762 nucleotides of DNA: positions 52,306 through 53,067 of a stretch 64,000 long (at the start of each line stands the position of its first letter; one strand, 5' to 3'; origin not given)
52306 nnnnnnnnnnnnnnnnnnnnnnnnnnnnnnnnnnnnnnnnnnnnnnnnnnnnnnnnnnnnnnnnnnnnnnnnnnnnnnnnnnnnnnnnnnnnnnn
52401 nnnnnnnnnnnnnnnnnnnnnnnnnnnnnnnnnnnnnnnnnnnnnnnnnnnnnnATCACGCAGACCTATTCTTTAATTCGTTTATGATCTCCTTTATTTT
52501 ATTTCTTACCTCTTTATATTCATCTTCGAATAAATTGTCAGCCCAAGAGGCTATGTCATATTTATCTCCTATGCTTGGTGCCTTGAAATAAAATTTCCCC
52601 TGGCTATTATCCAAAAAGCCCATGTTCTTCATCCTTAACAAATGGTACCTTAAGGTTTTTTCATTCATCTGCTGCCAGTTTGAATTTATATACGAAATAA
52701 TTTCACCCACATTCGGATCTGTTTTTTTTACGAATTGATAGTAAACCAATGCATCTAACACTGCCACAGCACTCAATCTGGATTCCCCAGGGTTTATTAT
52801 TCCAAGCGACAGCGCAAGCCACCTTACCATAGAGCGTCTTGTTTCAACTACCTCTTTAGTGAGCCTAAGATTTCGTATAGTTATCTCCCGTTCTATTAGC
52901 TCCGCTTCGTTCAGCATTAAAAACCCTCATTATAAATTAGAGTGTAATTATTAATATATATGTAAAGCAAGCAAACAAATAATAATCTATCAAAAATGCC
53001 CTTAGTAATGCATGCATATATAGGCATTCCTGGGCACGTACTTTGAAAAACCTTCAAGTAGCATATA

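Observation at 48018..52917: Translationally coupled string: wHTH-like protein, sequon-rich CARDB-like surface protein, Lhr helicase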

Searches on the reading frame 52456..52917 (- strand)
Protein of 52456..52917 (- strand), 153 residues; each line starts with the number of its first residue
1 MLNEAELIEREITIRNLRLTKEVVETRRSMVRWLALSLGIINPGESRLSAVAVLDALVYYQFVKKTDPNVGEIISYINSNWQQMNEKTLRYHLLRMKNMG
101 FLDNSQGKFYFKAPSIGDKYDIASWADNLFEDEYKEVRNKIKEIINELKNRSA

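Call 5: search_protein_families(library=pfam, proteins=[window:52456-52917:-], max_evalue=0.1)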
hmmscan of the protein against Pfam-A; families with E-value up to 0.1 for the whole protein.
window:52456-52917:- (153 aa): 1 family
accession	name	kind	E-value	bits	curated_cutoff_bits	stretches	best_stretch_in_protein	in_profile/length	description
PF08461.16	HTH_12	-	0.072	13.5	21.4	0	72-102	18-48/66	Ribonuclease R winged-helix domain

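Call 7: search_protein_families(library=ncbifam, proteins=[window:52456-52917:-], max_evalue=0.1)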
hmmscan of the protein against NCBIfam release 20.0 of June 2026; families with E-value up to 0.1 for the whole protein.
window:52456-52917:- (153 aa): 2 families
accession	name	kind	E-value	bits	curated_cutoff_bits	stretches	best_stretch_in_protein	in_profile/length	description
NF007528.0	PRK10141.1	subfamily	0.029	14.2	97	1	84-150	43-105/117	metalloregulator ArsR/SmtB family transcription factor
NF009186.0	PRK12534.1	equivalog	0.057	13.2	267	1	27-80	124-177/187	RNA polymerase sigma factor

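Call 15: find_homologous_proteins(query=window:52456-52917:-)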
Query window:52456-52917:- (153 aa): 401 proteins with E <= 0.001 among 436 candidates; the best 120 are listed.
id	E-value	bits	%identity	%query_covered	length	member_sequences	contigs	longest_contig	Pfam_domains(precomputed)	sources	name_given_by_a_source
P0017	2.1e-86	305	90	100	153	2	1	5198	-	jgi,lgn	-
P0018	5.4e-86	304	89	99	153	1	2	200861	-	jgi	jgi:hypothetical protein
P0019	8.0e-71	254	72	100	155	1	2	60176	-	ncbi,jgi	ncbi:MAG: hypothetical protein RXP92_00285 [Candidatus Micrarchaeota archaeon]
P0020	6.5e-70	251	71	100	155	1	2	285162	-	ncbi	ncbi:MAG: hypothetical protein RXR32_03570 [Candidatus Micrarchaeota archaeon]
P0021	7.3e-70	251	71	100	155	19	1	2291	-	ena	-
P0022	8.8e-70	251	71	100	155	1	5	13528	-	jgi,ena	-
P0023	3.7e-69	249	71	100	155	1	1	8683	-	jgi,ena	-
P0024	5.1e-69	249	70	99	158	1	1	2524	-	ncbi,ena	-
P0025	2.2e-68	247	70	99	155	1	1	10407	-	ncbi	-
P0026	3.1e-68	246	72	99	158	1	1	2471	-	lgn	-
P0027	3.5e-68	246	71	100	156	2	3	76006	-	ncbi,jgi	ncbi:MAG: hypothetical protein ACP5JN_01365 [Candidatus Micrarchaeia archaeon]|jgi:DNA-binding trans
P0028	3.8e-67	243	70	99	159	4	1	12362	-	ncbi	-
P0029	6.5e-67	242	70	99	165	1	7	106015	-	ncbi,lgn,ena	-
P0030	7.3e-67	242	68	99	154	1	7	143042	-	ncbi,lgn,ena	-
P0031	8.5e-67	241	71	100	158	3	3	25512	-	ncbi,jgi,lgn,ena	ncbi:MAG: hypothetical protein ACP5RK_00900 [Candidatus Micrarchaeia archaeon]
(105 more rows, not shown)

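Call 18: find_related_loci(query=A1, collection=genome_contigs, flank=8000)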
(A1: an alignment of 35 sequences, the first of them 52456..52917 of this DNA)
Query A1 (153 aa) in genome_contigs; peptide patterns used: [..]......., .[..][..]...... (x = any residue, [..] = any of these).
300 stretches matched a pattern; 222 encode a relative of the query (tblastn E <= 1e-3); the best 80 are kept; 80 distinct loci.
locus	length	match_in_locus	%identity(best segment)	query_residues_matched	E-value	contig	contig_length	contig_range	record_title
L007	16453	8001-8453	72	1-151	2e-75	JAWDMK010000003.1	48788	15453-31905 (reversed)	MAG: Candidatus Micrarchaeota archaeon isolate F8S.bin.15 NODE_59_length_48788_cov_3.73245, whole genome shotgun sequenc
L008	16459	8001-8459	71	1-153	2e-75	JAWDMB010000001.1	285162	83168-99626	MAG: Candidatus Micrarchaeota archaeon isolate DS.bin.6 NODE_1_length_285162_cov_6.39652, whole genome shotgun sequence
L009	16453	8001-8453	72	1-151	3e-74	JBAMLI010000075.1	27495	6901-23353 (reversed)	MAG: archaeon isolate MAG1 ExploCarb_3808S_S2_468_length_27495_cov_51, whole genome shotgun sequence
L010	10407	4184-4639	70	2-153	5e-74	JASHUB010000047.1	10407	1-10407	MAG: Candidatus Micrarchaeota archaeon isolate JOPF168 JOPF_NEAR_contig_1109774, whole genome shotgun sequence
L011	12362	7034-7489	70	2-153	4e-73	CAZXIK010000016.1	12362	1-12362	MAG TPA_asm: Candidatus Micrarchaeota archaeon isolate SRP093762_co1_24 genome assembly, contig: NODE_2984_length_12362_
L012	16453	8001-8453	70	2-152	6e-73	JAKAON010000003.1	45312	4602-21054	MAG: Candidatus Micrarchaeota archaeon isolate YF1.bin19 NODE_750_length_45312_cov_3.419055, whole genome shotgun sequen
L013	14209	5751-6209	70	1-153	7e-72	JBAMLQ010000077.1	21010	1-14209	MAG: Candidatus Micrarchaeia archaeon isolate MAG9 ExploCarb_3808S_S2_642_length_21010_cov_4, whole genome shotgun seque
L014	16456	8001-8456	68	2-153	2e-71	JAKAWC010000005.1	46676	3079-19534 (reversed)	MAG: Candidatus Micrarchaeota archaeon isolate YP4.bin34 NODE_1070_length_46676_cov_2.813702, whole genome shotgun seque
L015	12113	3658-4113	67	2-153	6e-71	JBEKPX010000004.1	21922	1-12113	MAG: Candidatus Micrarchaeales archaeon isolate SPRUCE 474 SPRUCE_474_4, whole genome shotgun sequence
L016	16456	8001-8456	66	2-153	1e-70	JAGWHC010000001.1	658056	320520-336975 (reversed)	MAG: Candidatus Micrarchaeota archaeon isolate REEA67 REEA67_1_length_658056_cov_14.283628, whole genome shotgun sequenc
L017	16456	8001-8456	67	2-153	1e-70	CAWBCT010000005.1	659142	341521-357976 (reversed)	MAG: uncultured archaeon isolate MFD04780.bin.2.2 genome assembly, contig: contig_20207, whole genome shotgun sequence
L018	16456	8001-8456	66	2-153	2e-70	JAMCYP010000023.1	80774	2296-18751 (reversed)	MAG: Candidatus Marsarchaeota archaeon isolate FK_Sedi_B_Bin.344 NODE_595_length_80774_cov_4.34844, whole genome shotgun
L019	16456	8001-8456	65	2-153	7e-70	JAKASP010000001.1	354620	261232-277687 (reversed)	MAG: Candidatus Micrarchaeota archaeon isolate YP1.bin59 NODE_30_length_354620_cov_12.348470, whole genome shotgun seque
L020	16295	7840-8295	66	2-153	3e-70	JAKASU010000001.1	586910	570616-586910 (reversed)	MAG: Candidatus Micrarchaeota archaeon isolate YP1.bin77 NODE_7_length_586910_cov_38.658937, whole genome shotgun sequen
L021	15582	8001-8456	65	2-153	3e-70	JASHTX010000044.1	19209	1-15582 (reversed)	MAG: Candidatus Micrarchaeota archaeon isolate JOPF164 JOPF_NEAR_contig_715751, whole genome shotgun sequence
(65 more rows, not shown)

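Call 24: predict_structure(alignment_id=A1)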
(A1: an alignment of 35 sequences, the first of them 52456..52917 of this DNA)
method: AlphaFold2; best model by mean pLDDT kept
length: 153 residues; sequences in the alignment: 35
mean_pLDDT: 86.3   pTM: 0.79
mean pLDDT of the five models: 86.3, 85.3, 84.8, 84.1, 83.4
residues with pLDDT >= 90: 84; 70-90: 53; 50-70: 5; < 50: 11
segments of 3 or more residues with pLDDT < 50: 1-11
pLDDT, mean of each block of 10 residues (from residue 1): 44 72 89 91 84 97 96 98 95 93 93 89 87 80 89 67
secondary structure, 60 per line:
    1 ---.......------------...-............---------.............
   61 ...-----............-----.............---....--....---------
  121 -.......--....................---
elements in order: H4-10 H27-38 H48-63 H70-80 H86-98 E102-105 E108-111 H122-128 H131-150

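Call 30: fold_search(model_id=the predicted structure, library=pdb)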
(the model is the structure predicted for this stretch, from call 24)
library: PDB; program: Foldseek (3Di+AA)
matches with E <= 10: 864; with E <= 0.001: 0
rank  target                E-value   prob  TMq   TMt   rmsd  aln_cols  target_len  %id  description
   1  2g7u_B                2.1e-02  1.00  0.34  0.22   3.0        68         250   13  2.3 A structure of putative catechol degradative operon regulator from Rhodococcus sp. RHA1 (released 2006-04-04)
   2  7y43_A                2.1e-02  1.00  0.36  0.60   4.4        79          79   19  Crystal structure of the KAT6A WH domain and its bound double stranded DNA (released 2023-01-18)
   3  2g7u_A                2.4e-02  1.00  0.34  0.22   2.8        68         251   13  2.3 A structure of putative catechol degradative operon regulator from Rhodococcus sp. RHA1 (released 2006-04-04)
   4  7clu_A                3.1e-02  0.90  0.30  0.15  13.6       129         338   14  PigF with SAH (released 2021-07-28)
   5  7clf_A                3.3e-02  0.98  0.31  0.15   8.7        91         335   16  PigF with SAH (released 2021-07-28)
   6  7clu_B                3.3e-02  0.90  0.31  0.18  13.4       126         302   15  PigF with SAH (released 2021-07-28)
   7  2g7u_C                3.5e-02  1.00  0.33  0.21   1.5        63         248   19  2.3 A structure of putative catechol degradative operon regulator from Rhodococcus sp. RHA1 (released 2006-04-04)
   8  2fe3_B                5.6e-02  1.00  0.40  0.43   4.0        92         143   15  The crystal structure of bacillus subtilis PerR-Zn reveals a novel Zn(Cys)4 Structural redox switch (released 2006-12-19)
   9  6abq_A                5.6e-02  0.92  0.33  0.44  10.3       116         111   17  Crystal structure of transcription factor from Listeria monocytogenes (released 2019-06-05)
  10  8h7a_A                5.9e-02  0.99  0.35  0.61   3.8        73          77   19  Crystal structure of the dimer form KAT6A WH domain with its bound double stranded DNA (released 2023-01-18)
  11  7q34_B                5.9e-02  0.97  0.33  0.48  11.2       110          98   15  Crystal structure of the multidrug binding transcriptional regulator LmrR in complex squaraine dye (released 2022-06-01)
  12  8h7a_F                7.9e-02  0.99  0.35  0.60   4.0        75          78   19  Crystal structure of the dimer form KAT6A WH domain with its bound double stranded DNA (released 2023-01-18)
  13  6abt_A                8.3e-02  0.91  0.33  0.47  10.4       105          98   17  Crystal structure of transcription factor from Listeria monocytogenes (released 2019-06-05)
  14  2pex_B                9.3e-02  0.93  0.37  0.41  16.8       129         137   16  Structure of reduced C22S OhrR from Xanthamonas Campestris (released 2007-12-11)
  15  5u8j_B                9.9e-02  1.00  0.40  0.36   4.3        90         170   16  Crystal structure of a protein of unknown function ECL_02571 involved in membrane biogenesis from Enterobacter cloacae (released 2017-01-18)
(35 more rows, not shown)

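Call 41: search_protein_representatives(alignment_id=A1)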
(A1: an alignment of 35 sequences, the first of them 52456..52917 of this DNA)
Query: 35 sequences, 156 profile positions. Proteins with E-value up to 0.001 (for the whole library): 107; up to 1e-10: 81; up to 1e-30: 12. The best 107 are listed.
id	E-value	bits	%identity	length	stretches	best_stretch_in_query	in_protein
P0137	2.2e-74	264.7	-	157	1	2-152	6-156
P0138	1.6e-60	219.6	-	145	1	2-117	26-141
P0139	1.2e-54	200.5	-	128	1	2-124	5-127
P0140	1.5e-40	154.8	-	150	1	3-152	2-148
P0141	1.7e-39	151.3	-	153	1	2-151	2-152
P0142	8.5e-39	149.0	-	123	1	32-153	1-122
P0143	1.5e-38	148.2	-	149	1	20-111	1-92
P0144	3.3e-37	143.9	-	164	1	4-152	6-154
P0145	4.5e-35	136.9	-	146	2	2-70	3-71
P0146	4.4e-34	133.7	-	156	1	3-143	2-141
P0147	3.2e-31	124.4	-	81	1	74-153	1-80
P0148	5.0e-31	123.8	-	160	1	3-151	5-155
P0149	1.3e-30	122.4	-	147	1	1-152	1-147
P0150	2.3e-30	121.7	-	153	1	1-151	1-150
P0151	4.5e-30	120.7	-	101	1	31-98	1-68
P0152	5.8e-28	113.8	-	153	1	3-152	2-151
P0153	1.6e-27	112.4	-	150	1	4-151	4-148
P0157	1.1e-25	106.4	-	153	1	3-152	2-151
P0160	1.1e-23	99.9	-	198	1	1-153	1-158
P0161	2.7e-23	98.7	-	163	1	3-150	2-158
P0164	1.4e-21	93.1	-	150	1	3-147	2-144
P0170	3.3e-20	88.7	-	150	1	4-151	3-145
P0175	1.6e-19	86.5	-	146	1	3-149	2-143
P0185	1.9e-17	79.7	-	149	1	3-149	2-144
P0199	5.9e-15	71.6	-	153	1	3-147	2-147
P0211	1.4e-12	63.9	-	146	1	3-142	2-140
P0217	1.0e-10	57.8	-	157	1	4-152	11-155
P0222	2.2e-08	50.2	-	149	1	9-146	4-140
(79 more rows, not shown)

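Call 43: list_cluster_members(proteins=[P0140, P0144, P0150, P0160, P0170, P0185, P0199, P0211, P0217, P0222])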
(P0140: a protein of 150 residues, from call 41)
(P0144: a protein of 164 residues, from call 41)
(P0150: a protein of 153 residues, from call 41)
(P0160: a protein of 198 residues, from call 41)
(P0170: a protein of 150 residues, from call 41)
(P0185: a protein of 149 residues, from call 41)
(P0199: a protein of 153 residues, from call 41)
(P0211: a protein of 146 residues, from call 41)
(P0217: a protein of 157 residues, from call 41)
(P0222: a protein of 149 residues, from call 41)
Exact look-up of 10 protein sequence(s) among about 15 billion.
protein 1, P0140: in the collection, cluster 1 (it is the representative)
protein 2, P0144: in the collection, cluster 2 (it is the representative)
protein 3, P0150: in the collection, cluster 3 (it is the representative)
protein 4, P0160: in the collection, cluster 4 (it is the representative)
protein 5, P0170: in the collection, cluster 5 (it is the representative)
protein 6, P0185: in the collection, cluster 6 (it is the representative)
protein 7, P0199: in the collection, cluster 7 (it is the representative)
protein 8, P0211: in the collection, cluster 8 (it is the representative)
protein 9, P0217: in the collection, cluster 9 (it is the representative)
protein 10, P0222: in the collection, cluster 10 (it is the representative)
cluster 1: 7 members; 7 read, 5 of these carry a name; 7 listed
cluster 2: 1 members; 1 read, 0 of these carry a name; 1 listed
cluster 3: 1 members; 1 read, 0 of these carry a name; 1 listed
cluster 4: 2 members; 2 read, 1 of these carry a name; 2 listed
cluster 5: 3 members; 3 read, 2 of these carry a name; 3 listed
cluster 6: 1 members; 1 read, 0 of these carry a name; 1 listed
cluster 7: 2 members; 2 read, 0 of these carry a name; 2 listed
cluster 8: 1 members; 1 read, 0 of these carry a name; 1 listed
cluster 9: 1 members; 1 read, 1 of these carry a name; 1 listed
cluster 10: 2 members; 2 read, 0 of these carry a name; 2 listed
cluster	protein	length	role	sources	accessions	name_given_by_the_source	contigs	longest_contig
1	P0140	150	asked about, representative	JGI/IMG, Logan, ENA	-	predicted transcriptional regulator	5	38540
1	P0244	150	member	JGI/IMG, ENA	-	predicted transcriptional regulator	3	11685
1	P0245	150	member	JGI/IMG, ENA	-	predicted transcriptional regulator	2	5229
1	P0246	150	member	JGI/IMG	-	predicted transcriptional regulator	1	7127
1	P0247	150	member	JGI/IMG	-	predicted transcriptional regulator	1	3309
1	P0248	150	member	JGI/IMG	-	-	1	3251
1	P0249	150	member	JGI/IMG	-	-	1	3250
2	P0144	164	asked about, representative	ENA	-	-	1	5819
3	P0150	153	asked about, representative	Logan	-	-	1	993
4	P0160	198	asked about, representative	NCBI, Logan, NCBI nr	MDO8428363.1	MAG: hypothetical protein Q7S92_04065 [Candidatus Diapherotrites archaeon] | hypothetical protein [Candidatus Diapherotrites archaeon]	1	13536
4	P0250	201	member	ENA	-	-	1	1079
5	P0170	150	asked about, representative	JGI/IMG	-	DNA-binding transcriptional ArsR family regulator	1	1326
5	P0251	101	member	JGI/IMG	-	DNA-binding transcriptional ArsR family regulator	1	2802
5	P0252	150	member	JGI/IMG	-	-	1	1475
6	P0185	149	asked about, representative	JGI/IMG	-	-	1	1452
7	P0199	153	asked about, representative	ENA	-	-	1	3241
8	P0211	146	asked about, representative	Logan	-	-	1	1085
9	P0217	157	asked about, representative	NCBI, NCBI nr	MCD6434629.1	MAG: hypothetical protein J7L14_03380, partial [Candidatus Diapherotrites archaeon] | hypothetical protein [Candidatus Diapherotrites archaeon]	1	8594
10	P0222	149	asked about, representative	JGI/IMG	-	-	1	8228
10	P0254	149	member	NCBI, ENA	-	-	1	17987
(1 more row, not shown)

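Call 49: find_encoding_contigs(protein=P0160, flank=6000, max_places=2)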
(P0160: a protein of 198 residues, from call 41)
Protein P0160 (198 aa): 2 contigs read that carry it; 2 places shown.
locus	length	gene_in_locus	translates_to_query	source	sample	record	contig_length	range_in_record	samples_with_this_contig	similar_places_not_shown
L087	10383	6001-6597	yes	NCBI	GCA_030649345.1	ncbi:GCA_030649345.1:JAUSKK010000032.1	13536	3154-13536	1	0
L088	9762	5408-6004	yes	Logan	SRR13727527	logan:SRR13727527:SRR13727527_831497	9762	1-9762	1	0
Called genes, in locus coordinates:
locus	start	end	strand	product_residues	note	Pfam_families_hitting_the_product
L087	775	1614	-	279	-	PF04414:tRNA_deacylase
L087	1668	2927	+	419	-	-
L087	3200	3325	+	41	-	-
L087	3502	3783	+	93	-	-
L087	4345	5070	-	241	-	PF01161:PBP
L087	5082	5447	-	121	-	-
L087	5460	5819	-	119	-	-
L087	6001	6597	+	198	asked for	-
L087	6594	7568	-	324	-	-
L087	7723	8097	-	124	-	-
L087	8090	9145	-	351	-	PF01070:FMN_dh, PF00478:IMPDH (faint), PF01070:FMN_dh, PF01645:Glu_synthase (weak)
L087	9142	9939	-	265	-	PF00696:AA_kinase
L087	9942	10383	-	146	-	PF00702:Hydrolase, PF13419:HAD_2, PF13242:Hydrolase_like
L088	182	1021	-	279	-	PF04414:tRNA_deacylase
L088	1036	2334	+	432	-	-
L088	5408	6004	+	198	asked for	-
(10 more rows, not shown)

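Call 50: find_encoding_contigs(protein=P0140, flank=6000, max_places=1)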
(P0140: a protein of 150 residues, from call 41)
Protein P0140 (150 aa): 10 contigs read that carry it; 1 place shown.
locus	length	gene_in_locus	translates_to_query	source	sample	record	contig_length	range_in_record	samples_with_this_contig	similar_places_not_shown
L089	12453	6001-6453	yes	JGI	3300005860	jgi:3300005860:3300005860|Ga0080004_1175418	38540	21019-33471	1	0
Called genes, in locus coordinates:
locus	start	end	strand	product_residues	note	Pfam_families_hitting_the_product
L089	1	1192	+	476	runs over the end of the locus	-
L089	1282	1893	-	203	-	PF01161:PBP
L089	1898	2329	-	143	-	-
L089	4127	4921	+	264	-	PF01048:PNP_UDP_1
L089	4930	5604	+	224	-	PF00156:Pribosyltran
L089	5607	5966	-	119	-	-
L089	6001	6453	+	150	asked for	-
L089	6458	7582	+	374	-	-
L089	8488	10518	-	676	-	PF01751:Toprim, PF01131:Topoisom_bac, PF01396:Zn_ribbon_Top1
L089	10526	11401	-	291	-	-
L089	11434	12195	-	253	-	PF01978:TrmB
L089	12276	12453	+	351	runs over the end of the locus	PF00091:Tubulin, PF12327:FtsZ_C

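Call 51: find_encoding_contigs(protein=P0254, flank=6000, max_places=1)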
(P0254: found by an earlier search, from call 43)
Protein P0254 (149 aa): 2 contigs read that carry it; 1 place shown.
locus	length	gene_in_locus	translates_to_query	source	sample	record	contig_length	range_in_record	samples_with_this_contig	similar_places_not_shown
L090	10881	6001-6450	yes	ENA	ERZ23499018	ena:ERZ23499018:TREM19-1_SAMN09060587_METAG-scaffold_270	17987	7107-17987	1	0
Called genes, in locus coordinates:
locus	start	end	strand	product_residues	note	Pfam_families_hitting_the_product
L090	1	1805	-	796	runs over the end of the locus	PF00690:Cation_ATPase_N, PF00122:E1-E2_ATPase, PF08282:Hydrolase_3 (faint), PF00702:Hydrolase, PF13246:Cation_ATPase, PF00689:Cation_ATPase_C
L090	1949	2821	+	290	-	PF04055:Radical_SAM, PF08608:Wyosine_form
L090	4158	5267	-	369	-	PF01555:N6_N4_Mtase (weak), PF08241:Methyltransf_11 (faint), PF13649:Methyltransf_25 (faint), PF01555:N6_N4_Mtase (weak)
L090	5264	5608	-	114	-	-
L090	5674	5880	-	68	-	-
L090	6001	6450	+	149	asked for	-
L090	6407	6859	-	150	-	-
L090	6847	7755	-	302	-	PF01916:DS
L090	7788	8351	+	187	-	PF01871:AMMECR1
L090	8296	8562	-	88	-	-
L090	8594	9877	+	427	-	PF01368:DHH (weak), PF21763:DHH_CID, PF02272:DHHA1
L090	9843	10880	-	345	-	?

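Call 52: find_encoding_contigs(protein=P0217, flank=6000, max_places=1)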
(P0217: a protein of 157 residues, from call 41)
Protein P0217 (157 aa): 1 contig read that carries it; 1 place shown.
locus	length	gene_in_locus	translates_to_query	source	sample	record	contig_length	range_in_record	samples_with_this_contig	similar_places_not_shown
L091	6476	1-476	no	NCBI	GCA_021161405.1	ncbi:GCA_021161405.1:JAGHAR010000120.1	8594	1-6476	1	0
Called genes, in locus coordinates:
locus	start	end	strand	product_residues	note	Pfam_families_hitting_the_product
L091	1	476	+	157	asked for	?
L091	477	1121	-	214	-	PF01966:HD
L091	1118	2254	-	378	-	PF25212:HVO_A0114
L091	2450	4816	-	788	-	PF00133:tRNA-synt_1, PF01406:tRNA-synt_1e (faint), PF09334:tRNA-synt_1g, PF13603:tRNA-synt_1_2 (faint), PF08264:Anticodon_1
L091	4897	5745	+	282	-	PF04414:tRNA_deacylase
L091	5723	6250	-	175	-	PF14512:TM1586_NiRdase, PF00881:Nitroreductase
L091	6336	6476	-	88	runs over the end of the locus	-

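Call 59: search_protein_families(library=padloc, proteins=[window:52456-52917:-], max_evalue=0.01)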
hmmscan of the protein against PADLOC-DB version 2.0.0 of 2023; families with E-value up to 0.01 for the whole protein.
window:52456-52917:- (153 aa): 0 families
